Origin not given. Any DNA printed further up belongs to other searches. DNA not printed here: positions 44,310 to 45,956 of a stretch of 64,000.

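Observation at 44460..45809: HMG-CoA-reductase-fold protein with the catalytic machinery replaced and a Zn-ribbon inserted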

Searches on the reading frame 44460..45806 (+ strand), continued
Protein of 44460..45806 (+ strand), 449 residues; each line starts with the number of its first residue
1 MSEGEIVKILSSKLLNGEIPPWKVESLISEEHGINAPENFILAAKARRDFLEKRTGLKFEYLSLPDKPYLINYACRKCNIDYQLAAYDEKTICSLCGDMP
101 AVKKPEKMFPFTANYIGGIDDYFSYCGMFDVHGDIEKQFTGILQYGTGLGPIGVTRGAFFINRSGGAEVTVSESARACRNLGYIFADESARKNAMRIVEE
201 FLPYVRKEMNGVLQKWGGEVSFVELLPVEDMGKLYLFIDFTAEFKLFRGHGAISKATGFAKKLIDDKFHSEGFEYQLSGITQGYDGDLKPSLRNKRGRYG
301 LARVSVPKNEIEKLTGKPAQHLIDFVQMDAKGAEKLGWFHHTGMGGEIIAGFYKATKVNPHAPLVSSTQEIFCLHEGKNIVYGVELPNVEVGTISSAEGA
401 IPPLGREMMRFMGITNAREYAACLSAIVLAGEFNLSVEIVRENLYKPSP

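Call 17: find_encoding_contigs(protein=P0009, flank=10000, max_places=1)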
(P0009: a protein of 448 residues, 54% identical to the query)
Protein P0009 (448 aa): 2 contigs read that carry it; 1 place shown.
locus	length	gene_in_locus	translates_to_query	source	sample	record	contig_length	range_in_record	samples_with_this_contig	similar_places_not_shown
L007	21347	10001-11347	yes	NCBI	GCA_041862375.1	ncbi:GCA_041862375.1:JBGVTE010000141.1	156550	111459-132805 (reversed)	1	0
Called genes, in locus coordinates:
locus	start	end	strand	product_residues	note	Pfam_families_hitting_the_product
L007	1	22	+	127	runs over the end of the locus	PF03840:SecG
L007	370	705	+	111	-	PF03551:PadR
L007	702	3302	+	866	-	PF12704:MacB_PCD, PF02687:FtsX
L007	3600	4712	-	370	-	PF13353:Fer4_12, PF04055:Radical_SAM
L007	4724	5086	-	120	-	-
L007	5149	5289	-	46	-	-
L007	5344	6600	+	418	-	-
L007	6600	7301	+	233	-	PF13476:AAA_23 (weak), PF00005:ABC_tran, PF13304:AAA_21 (faint)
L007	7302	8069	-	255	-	-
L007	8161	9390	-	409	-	PF03150:CCP_MauG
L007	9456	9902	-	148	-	PF01475:FUR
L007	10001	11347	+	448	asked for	PF00368:HMG-CoA_red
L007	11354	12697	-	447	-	PF01523:PmbA_TldD_1st, PF19290:PmbA_TldD_2nd, PF19289:PmbA_TldD_3rd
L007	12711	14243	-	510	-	PF01523:PmbA_TldD_1st, PF19290:PmbA_TldD_2nd, PF19289:PmbA_TldD_3rd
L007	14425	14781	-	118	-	PF00085:Thioredoxin, PF13728:TraF (weak), PF13098:Thioredoxin_2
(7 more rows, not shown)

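Call 18: find_encoding_contigs(protein=P0008, flank=10000, max_places=1)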
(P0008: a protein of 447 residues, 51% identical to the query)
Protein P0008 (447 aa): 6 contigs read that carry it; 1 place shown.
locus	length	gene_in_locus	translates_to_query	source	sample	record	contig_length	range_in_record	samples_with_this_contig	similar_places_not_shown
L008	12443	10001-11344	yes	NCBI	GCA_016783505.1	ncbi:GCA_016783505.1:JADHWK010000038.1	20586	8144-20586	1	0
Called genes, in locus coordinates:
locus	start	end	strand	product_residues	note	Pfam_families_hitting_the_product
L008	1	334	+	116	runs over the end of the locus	PF01127:Sdh_cyt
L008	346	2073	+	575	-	PF00890:FAD_binding_2, PF01266:DAO, PF03486:HI0933_like (faint), PF07992:Pyr_redox_2 (faint), PF02910:Succ_DH_flav_C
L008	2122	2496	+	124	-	PF05635:23S_rRNA_IVP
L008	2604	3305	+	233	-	PF13085:Fer2_3, PF00111:Fer2 (faint), PF13187:Fer4_9 (faint), PF13237:Fer4_10, PF12838:Fer4_7, PF13183:Fer4_8, PF13534:Fer4_17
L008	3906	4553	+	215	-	-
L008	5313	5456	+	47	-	-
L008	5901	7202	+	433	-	PF12801:Fer4_5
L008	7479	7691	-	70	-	-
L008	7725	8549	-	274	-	PF01925:TauE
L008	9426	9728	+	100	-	-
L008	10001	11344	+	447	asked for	PF00368:HMG-CoA_red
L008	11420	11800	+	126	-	PF08899:DUF1844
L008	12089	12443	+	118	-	PF00908:dTDP_sugar_isom, PF05523:FdtA (weak), PF14667:Polysacc_synt_C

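Call 20: predict_structure(alignment_id=A1)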
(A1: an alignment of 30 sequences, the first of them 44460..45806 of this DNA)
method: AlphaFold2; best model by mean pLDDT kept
length: 449 residues; sequences in the alignment: 30
mean_pLDDT: 90.4   pTM: 0.89
mean pLDDT of the five models: 90.4, 89.9, 89.6, 89.2, 88.4
residues with pLDDT >= 90: 330; 70-90: 84; 50-70: 35; < 50: 0
segments of 3 or more residues with pLDDT < 50: none
pLDDT, mean of each block of 10 residues (from residue 1): 94 95 94 96 97 97 95 94 91 93 91 91 94 97 82 93 96 91 96 96 97 93 93 94 89 93 97 92 67 79 97 96 93 78 70 87 65 95 91 77 95 95 96 93 70
secondary structure, 60 per line:
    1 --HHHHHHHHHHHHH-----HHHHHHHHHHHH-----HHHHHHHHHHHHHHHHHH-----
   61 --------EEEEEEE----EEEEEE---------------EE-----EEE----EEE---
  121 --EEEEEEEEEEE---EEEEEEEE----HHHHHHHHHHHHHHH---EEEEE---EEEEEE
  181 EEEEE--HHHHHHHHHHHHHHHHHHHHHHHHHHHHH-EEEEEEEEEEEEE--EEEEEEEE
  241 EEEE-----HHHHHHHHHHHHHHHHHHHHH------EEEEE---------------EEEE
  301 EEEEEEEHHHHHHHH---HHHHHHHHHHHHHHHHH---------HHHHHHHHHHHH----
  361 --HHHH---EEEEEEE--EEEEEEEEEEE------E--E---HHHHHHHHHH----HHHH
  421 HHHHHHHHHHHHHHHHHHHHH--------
elements in order: H3-15 H21-32 H38-55 E69-75 E80-85 E108-110 E115-117 E123-133 E137-144 H149-163 E167-171 E175-185 H188-216 E218-230 E233-244 H250-270 E277-281 E297-307 H308-315 H319-335 H345-356 H363-366 E370-376 E379-389 H403-412 H417-441
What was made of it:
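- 44655..44789 (+): Inserted metal-binding knuckle module (res ~66-110). Ligands are C75 and C78 (nt 44682-44693) and C93 and C96 (nt 44736-44747). Beta hairpins with pLDDT 91-95 (call 20).
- On HMG-CoA reductase superfamily (Pfam PF00368, fold level): AF2 pLDDT 90.4 (call 20).
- On Zinc ribbon / rubredoxin-like knuckle pair: Predicted beta hairpins (call 20).
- Checked: AF2 model pLDDT 90.4 (call 20).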

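Call 23: fold_search(model_id=the predicted structure, library=pdb)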
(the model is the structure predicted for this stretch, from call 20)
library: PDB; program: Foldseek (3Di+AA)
matches with E <= 10: 1026; with E <= 0.001: 104
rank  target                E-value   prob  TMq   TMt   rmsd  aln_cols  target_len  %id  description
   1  6hr7_A                7.5e-21  1.00  0.64  0.73  15.1       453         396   18  HMG-CoA reductase from Methanothermococcus thermolithotrophicus apo form at 2.4 A resolution (released 2019-02-13)
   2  6hr8_B                1.3e-20  1.00  0.63  0.71  15.2       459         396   18  HMG-CoA reductase from Methanothermococcus thermolithotrophicus in complex with NADPH at 2.9 A resolution (released 2019-02-13)
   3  6hr8_A                1.5e-20  1.00  0.65  0.73  14.9       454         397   18  HMG-CoA reductase from Methanothermococcus thermolithotrophicus in complex with NADPH at 2.9 A resolution (released 2019-02-13)
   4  6hr7_B                4.1e-20  1.00  0.65  0.73  15.1       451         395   18  HMG-CoA reductase from Methanothermococcus thermolithotrophicus apo form at 2.4 A resolution (released 2019-02-13)
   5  1hwi_B                5.9e-19  1.00  0.62  0.70  14.9       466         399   17  COMPLEX OF THE CATALYTIC PORTION OF HUMAN HMG-COA REDUCTASE WITH FLUVASTATIN (released 2001-05-11)
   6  1dqa_A                7.3e-19  1.00  0.63  0.69  14.6       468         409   17  COMPLEX OF THE CATALYTIC PORTION OF HUMAN HMG-COA REDUCTASE WITH HMG, COA, AND NADP+ (released 2000-03-08)
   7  1hwk_A                9.1e-19  1.00  0.62  0.68  14.7       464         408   17  COMPLEX OF THE CATALYTIC PORTION OF HUMAN HMG-COA REDUCTASE WITH ATORVASTATIN (released 2001-05-11)
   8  1dq8_B                9.6e-19  1.00  0.63  0.69  14.5       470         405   17  COMPLEX OF THE CATALYTIC PORTION OF HUMAN HMG-COA REDUCTASE WITH HMG AND COA (released 2000-03-08)
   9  1hw8_A                1.0e-18  1.00  0.61  0.68  13.9       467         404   16  COMPLEX OF THE CATALYTIC PORTION OF HUMAN HMG-COA REDUCTASE WITH COMPACTIN (ALSO KNOWN AS MEVASTATIN) (released 2001-05-11)
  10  1dq9_B                1.1e-18  1.00  0.62  0.69  14.9       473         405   18  COMPLEX OF CATALYTIC PORTION OF HUMAN HMG-COA REDUCTASE WITH HMG-COA (released 2000-03-08)
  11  1dq8_D                1.3e-18  1.00  0.62  0.68  14.6       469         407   17  COMPLEX OF THE CATALYTIC PORTION OF HUMAN HMG-COA REDUCTASE WITH HMG AND COA (released 2000-03-08)
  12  1hwj_A                1.7e-18  1.00  0.63  0.68  14.4       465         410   17  COMPLEX OF THE CATALYTIC PORTION OF HUMAN HMG-COA REDUCTASE WITH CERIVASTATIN (released 2001-05-11)
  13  1dq8_A                2.0e-18  1.00  0.62  0.67  14.7       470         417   17  COMPLEX OF THE CATALYTIC PORTION OF HUMAN HMG-COA REDUCTASE WITH HMG AND COA (released 2000-03-08)
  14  1hw9_B                2.1e-18  1.00  0.60  0.67  14.9       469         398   17  COMPLEX OF THE CATALYTIC PORTION OF HUMAN HMG-COA REDUCTASE WITH SIMVASTATIN (released 2001-05-11)
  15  1hw9_A                2.4e-18  1.00  0.62  0.67  14.5       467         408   17  COMPLEX OF THE CATALYTIC PORTION OF HUMAN HMG-COA REDUCTASE WITH SIMVASTATIN (released 2001-05-11)
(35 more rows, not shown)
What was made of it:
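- On HMG-CoA reductase superfamily (Pfam PF00368, fold level): Foldseek top 50 hits are all HMGR, E down to 7.5e-21, TM up to 0.75 (call 23).
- On CoA-transferase families I-III: All structural neighbours are HMGR (call 23).
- Checked: Foldseek vs 6HR7 E=7.5e-21, TM 0.64/0.73; core rmsd 3.3 A over ~350 columns vs human HMGR (call 23).
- The fold and the S-domain are intact (calls 20, 23).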

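Call 28: find_encoding_contigs(protein=P0156, flank=10000, max_places=3)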
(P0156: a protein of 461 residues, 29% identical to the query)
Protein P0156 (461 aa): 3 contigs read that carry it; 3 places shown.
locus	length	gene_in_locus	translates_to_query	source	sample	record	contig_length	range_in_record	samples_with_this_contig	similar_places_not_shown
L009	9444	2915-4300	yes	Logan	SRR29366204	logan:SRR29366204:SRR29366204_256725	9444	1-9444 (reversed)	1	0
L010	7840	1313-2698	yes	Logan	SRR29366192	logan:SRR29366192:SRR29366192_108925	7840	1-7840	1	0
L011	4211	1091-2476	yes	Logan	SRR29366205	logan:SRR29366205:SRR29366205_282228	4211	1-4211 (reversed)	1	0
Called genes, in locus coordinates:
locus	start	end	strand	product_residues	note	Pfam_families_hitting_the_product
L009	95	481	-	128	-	-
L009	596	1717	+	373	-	PF01071:GARS_A (weak), PF08442:ATP-grasp_2, PF13549:ATP-grasp_5, PF24948:Citrate_synth_N, PF00549:Ligase_CoA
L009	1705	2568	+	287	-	PF02629:CoA_binding, PF13380:CoA_binding_2 (weak), PF00549:Ligase_CoA, PF13607:Succ_CoA_lig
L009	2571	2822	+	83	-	-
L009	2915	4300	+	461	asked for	PF00368:HMG-CoA_red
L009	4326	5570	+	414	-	PF00368:HMG-CoA_red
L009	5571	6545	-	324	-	PF22700:MVD-like_N, PF00288:GHMP_kinases_N, PF18376:MDD_C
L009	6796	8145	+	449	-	PF04055:Radical_SAM, PF13353:Fer4_12 (weak)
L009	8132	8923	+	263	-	PF01209:Ubie_methyltran, PF05401:NodS (weak), PF13489:Methyltransf_23, PF00398:RrnaAD (weak), PF13847:Methyltransf_31, PF08241:Methyltransf_11, PF08242:Methyltransf_12, PF13649:Methyltransf_25, +5 more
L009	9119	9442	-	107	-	?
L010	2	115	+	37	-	?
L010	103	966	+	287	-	PF02629:CoA_binding, PF13380:CoA_binding_2 (weak), PF00549:Ligase_CoA, PF13607:Succ_CoA_lig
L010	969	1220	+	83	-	-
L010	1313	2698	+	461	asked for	PF00368:HMG-CoA_red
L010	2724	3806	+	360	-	PF00368:HMG-CoA_red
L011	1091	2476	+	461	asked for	PF00368:HMG-CoA_red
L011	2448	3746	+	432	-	PF00368:HMG-CoA_red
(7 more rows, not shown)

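Call 29: search_protein_families(library=ncbifam, proteins=[L001:6960-8018:-, L001:8234-9967:+, L001:11394-12053:+, L006:8054-9844:+, P0156, P0150, P0167, P0122, P0121], max_evalue=0.01)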
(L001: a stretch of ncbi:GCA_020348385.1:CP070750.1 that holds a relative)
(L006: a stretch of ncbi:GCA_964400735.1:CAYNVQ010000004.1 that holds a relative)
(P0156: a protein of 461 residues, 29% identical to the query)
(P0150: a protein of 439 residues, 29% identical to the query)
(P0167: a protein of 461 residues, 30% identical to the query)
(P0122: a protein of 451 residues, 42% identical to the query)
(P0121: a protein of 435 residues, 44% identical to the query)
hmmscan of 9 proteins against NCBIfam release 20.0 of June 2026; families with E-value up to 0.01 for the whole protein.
L001:6960-8018:- (352 aa): 13 families
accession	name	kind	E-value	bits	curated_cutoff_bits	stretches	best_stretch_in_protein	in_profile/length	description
NF049969.1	GlMnHpPKinHddA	equivalog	1.8e-25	90.1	600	1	12-313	3-305/338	D-glycero-D-manno-heptose 7-phosphate kinase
TIGR00549.1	mevalon_kin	equivalog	7.4e-24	84.7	163.05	1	88-308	65-273/276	mevalonate kinase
NF003036.0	PRK03926.1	equivalog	4.5e-20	71.9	403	1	59-315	29-270/302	mevalonate kinase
NF003006.0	PRK03817.1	equivalog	1.2e-16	60.6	443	1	15-318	5-319/352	galactokinase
NF009948.0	PRK13412.1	equivalog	2.5e-16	58.6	721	1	104-313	727-936/974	bifunctional fucokinase/fucose-1-phosphate guanylyltransferase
NF003705.0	PRK05322.1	equivalog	1.7e-12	46.8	385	1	13-172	21-181/388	galactokinase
NF003472.0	PRK05101.1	equivalog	2.1e-08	33.5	499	1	10-172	19-181/382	galactokinase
TIGR00131.1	gal_kin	equivalog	2.6e-08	33.2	226.65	1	104-173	111-180/388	galactokinase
NF001816.0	PRK00555.1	equivalog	3.2e-07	29.6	509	1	106-189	94-177/363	galactokinase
NF040725.1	panto_kin_Meth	equivalog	4.3e-07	29.2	380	1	87-175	73-154/286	pantoate kinase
NF002288.1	PRK01212.1-4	equivalog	0.0021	17.1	194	0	100-194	73-164/303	homoserine kinase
NF051439.1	C3LHypDHLhpIPSEAE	equivalog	0.0025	16.3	700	1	187-295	411-523/555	cis-3-hydroxy-L-proline dehydratase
TIGR01920.1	Shik_kin_archae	equivalog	0.0048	16.3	126.85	0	104-178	70-145/266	shikimate kinase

L001:8234-9967:+ (577 aa): 0 families

L001:11394-12053:+ (219 aa): 14 families
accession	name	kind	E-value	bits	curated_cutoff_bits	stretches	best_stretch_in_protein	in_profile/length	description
NF008732.0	PRK11753.1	equivalog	6.7e-21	74.7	266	1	18-204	19-210/214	cAMP-activated global transcriptional regulator CRP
NF006901.0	PRK09392.1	equivalog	3.3e-18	65.9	211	1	23-211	31-218/236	transcriptional activator FtrB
NF008365.0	PRK11161.1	subfamily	4.6e-13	49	228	1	23-211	48-240/250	fumarate/nitrate reduction transcriptional regulator Fnr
TIGR03697.1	NtcA_cyano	equivalog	2.1e-12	47.2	244.95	1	31-211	2-189/193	global nitrogen regulator NtcA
NF050806.1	TransRegFixKCaul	equivalog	2.7e-12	46.4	300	1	21-211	22-211/215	transcriptional regulator FixK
NF050815.1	TransActFtrBCaul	equivalog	2.1e-11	43.6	300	1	24-210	34-219/251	transcriptional activator FtrB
NF010499.0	PRK13918.1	equivalog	4.2e-10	39.5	274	1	27-212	17-199/205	CRP/FNR family transcriptional regulator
NF052518.1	TransRegLdrP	equivalog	1.2e-09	38.5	300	1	25-213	2-187/195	transcriptional regulator LdrP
NF053664.1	TransRegPtrACyano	equivalog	1.7e-08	34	300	1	43-204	30-189/196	Crp/Fnr family transcriptional regulator PtrA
TIGR03896.1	cyc_nuc_ocin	subfamily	8.8e-08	31.9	161.05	1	16-125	155-264/317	bacteriocin-type transport-associated protein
NF045989.1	TransRegFnrLRhodb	equivalog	1.1e-07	31.4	300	1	18-212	32-233/245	transcriptional regulator FnrL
NF041163.2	encap_f2b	equivalog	4.8e-05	22.7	400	1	23-114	96-188/450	family 2B encapsulin nanocompartment shell protein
NF058543.1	ActPatMycb56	equivalog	0.00071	18.5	460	1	27-82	24-78/317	acetyltransferase Pat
TIGR01884.1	cas_HTH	subfamily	0.0079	15.6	60.2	0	164-208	151-199/202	CRISPR-associated CARF protein Csa3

L006:8054-9844:+ (596 aa): 0 families

P0156 (461 aa): 1 family
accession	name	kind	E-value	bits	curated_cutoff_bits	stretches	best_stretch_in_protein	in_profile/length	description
TIGR00533.1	HMG_CoA_R_NADP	equivalog_domain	4.6e-16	58.8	441.8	1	55-453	28-393/402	hydroxymethylglutaryl-CoA reductase (NADPH)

P0150 (439 aa): 2 families
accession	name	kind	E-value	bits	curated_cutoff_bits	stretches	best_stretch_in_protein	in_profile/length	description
TIGR00533.1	HMG_CoA_R_NADP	equivalog_domain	4.1e-23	82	441.8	1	39-431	26-394/402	hydroxymethylglutaryl-CoA reductase (NADPH)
TIGR00920.1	2A060605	subfamily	1.4e-07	30.1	778.35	1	156-428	585-858/887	hydroxymethylglutaryl-CoA reductase (NADPH)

P0167 (461 aa): 0 families

P0122 (451 aa): 1 family
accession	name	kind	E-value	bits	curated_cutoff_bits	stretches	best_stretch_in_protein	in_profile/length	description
TIGR00533.1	HMG_CoA_R_NADP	equivalog_domain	0.00011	21.3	441.8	1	107-437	57-383/402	hydroxymethylglutaryl-CoA reductase (NADPH)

P0121 (435 aa): 1 family
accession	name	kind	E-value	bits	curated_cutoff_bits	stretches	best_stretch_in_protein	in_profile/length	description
TIGR00533.1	HMG_CoA_R_NADP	equivalog_domain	5.9e-09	35.4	441.8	1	104-433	68-395/402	hydroxymethylglutaryl-CoA reductase (NADPH)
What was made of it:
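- Tried and rejected: The GHMP kinase near the gene in two Aminicenantes loci is not a confident mevalonate kinase: 84.7 bits against a cut-off of 163, and the best hit is HddA (call 29).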
